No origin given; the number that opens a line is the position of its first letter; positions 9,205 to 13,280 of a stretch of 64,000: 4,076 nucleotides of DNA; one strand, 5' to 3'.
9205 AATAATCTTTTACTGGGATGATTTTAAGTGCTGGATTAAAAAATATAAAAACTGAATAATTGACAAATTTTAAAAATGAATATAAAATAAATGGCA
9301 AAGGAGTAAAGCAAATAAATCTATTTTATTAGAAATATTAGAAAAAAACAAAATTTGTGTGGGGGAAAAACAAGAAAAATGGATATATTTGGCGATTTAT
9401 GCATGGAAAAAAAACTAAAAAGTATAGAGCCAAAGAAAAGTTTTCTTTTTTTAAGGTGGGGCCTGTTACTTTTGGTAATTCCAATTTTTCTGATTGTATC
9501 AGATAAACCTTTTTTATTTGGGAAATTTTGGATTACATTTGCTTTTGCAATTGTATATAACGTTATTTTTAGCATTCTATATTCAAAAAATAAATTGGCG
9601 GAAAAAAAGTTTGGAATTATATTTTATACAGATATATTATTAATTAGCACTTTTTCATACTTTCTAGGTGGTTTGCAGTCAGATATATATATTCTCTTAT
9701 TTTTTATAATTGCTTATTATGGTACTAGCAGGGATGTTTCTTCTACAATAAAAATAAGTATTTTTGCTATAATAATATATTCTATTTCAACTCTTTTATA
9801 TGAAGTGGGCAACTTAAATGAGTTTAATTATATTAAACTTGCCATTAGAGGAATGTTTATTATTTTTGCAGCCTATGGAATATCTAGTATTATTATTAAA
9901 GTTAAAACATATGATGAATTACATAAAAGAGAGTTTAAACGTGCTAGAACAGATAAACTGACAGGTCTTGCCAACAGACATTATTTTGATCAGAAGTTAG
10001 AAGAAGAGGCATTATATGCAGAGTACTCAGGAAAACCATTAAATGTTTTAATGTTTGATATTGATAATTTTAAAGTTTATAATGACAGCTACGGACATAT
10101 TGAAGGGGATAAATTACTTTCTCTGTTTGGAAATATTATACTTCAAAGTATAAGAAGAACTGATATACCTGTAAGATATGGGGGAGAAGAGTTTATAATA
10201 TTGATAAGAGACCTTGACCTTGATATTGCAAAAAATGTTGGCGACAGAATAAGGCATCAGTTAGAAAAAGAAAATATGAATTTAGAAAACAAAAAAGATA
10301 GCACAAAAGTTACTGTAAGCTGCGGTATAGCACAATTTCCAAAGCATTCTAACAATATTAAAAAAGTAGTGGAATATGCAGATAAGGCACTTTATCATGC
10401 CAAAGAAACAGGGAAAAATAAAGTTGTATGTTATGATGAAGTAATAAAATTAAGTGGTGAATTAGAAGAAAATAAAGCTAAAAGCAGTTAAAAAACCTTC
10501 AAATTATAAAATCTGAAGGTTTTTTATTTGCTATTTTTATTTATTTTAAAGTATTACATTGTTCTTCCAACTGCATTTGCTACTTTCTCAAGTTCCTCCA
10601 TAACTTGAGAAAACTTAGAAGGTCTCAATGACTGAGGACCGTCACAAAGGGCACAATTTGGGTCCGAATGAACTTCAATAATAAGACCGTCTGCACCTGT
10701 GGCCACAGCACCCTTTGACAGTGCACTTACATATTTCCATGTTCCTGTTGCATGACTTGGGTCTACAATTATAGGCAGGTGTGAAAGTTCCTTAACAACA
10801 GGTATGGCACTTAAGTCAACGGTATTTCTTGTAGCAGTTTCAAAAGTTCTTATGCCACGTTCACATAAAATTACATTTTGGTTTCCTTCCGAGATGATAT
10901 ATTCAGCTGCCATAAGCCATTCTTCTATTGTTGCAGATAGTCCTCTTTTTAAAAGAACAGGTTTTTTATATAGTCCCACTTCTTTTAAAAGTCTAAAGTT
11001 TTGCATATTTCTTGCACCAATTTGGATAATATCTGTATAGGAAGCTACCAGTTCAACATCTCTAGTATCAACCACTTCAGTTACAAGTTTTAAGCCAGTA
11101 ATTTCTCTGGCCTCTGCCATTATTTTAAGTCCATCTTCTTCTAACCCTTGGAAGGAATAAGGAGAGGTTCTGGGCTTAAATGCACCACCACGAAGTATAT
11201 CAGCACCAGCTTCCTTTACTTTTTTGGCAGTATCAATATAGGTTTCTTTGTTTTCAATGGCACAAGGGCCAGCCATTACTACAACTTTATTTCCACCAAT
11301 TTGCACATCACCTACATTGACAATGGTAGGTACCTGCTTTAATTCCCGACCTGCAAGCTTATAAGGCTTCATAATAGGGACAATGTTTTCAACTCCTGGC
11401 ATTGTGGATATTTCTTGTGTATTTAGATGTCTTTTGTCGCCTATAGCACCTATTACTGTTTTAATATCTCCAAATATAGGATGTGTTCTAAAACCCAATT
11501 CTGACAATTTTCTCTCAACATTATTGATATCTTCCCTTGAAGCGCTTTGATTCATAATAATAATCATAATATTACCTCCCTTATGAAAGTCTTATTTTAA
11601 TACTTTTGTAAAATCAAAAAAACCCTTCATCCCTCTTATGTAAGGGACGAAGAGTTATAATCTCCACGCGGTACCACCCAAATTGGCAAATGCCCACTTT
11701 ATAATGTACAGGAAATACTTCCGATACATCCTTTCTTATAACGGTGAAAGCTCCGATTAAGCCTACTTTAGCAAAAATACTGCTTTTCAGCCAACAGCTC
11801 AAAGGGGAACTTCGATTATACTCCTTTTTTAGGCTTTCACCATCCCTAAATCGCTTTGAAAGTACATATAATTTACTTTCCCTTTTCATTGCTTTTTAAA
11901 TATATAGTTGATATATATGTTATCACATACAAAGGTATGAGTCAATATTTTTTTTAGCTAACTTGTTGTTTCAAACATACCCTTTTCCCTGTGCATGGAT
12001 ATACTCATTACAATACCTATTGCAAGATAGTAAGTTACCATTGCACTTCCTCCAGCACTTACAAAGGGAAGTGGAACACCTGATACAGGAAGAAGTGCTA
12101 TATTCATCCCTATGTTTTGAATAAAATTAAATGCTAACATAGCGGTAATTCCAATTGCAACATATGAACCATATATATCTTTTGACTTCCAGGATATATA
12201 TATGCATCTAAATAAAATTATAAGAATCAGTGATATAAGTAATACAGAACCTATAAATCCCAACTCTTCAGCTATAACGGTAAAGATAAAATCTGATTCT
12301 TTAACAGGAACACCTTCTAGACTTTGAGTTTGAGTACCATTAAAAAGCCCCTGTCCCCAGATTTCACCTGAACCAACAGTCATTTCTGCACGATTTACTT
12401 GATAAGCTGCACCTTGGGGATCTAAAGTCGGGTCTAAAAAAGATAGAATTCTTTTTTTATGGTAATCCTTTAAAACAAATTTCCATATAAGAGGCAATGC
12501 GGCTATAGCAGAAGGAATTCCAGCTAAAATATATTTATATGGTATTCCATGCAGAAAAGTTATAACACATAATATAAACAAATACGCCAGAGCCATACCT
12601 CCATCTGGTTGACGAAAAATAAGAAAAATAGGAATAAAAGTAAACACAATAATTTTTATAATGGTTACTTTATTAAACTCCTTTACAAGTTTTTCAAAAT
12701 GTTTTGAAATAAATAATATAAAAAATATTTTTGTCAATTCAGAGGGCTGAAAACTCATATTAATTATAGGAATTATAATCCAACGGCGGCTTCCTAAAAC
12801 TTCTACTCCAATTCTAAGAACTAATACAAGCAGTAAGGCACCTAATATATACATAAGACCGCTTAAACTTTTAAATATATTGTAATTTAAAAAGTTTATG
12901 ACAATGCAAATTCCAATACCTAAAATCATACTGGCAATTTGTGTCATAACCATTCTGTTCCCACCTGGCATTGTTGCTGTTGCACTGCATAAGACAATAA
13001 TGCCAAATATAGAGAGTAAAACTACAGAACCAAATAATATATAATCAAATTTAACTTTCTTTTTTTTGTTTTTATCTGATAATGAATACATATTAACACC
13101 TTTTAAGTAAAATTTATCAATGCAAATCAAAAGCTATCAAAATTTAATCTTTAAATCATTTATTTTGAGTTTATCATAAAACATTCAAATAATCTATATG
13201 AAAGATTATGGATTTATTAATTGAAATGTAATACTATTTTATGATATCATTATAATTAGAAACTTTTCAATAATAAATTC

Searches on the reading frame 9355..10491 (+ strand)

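Call 66: search_protein_families(library=pfam, proteins=[window:9355-10491:+], max_evalue=0.000001)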
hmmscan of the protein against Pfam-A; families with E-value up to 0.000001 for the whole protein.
window:9355-10491:+ (378 aa): 1 family
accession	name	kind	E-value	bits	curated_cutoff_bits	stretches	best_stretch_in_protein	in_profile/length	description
PF00990.26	GGDEF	-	8.9e-48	162.5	23.8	1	198-356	2-161/161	Diguanylate cyclase, GGDEF domain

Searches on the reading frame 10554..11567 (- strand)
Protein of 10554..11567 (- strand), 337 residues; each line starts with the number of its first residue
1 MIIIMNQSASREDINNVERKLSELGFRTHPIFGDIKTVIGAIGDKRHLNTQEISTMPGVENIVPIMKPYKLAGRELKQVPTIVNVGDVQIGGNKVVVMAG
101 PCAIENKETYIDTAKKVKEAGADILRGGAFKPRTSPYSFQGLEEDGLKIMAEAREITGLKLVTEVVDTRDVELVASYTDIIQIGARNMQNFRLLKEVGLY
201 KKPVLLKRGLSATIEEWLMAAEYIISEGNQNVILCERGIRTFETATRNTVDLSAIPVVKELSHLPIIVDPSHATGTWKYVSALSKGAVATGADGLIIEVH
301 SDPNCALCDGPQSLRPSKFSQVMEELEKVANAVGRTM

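Call 66: search_protein_families(library=pfam, proteins=[window:10554-11567:-], max_evalue=0.000001)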
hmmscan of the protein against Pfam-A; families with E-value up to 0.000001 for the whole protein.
window:10554-11567:- (337 aa): 3 families
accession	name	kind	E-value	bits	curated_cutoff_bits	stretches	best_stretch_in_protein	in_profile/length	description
PF00793.26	DAHP_synth_1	-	4e-82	275.6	25.5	1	87-329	9-264/270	DAHP synthetase I family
PF18152.6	DAHP_snth_FXD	-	4.7e-23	81.2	27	1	1-67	1-67/67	DAHP synthase ferredoxin-like domain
PF03102.20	NeuB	-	2.5e-12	47.2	22.1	1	142-335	53-238/241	NeuB family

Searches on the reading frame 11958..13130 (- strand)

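Call 66: search_protein_families(library=pfam, proteins=[window:11958-13130:-], max_evalue=0.000001)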
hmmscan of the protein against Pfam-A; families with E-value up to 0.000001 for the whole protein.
window:11958-13130:- (390 aa): 1 family
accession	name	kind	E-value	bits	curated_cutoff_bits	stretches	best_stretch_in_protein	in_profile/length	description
PF01098.24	FTSW_RODA_SPOVE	-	5e-82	276.2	26.4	1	33-382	5-355/356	Cell cycle protein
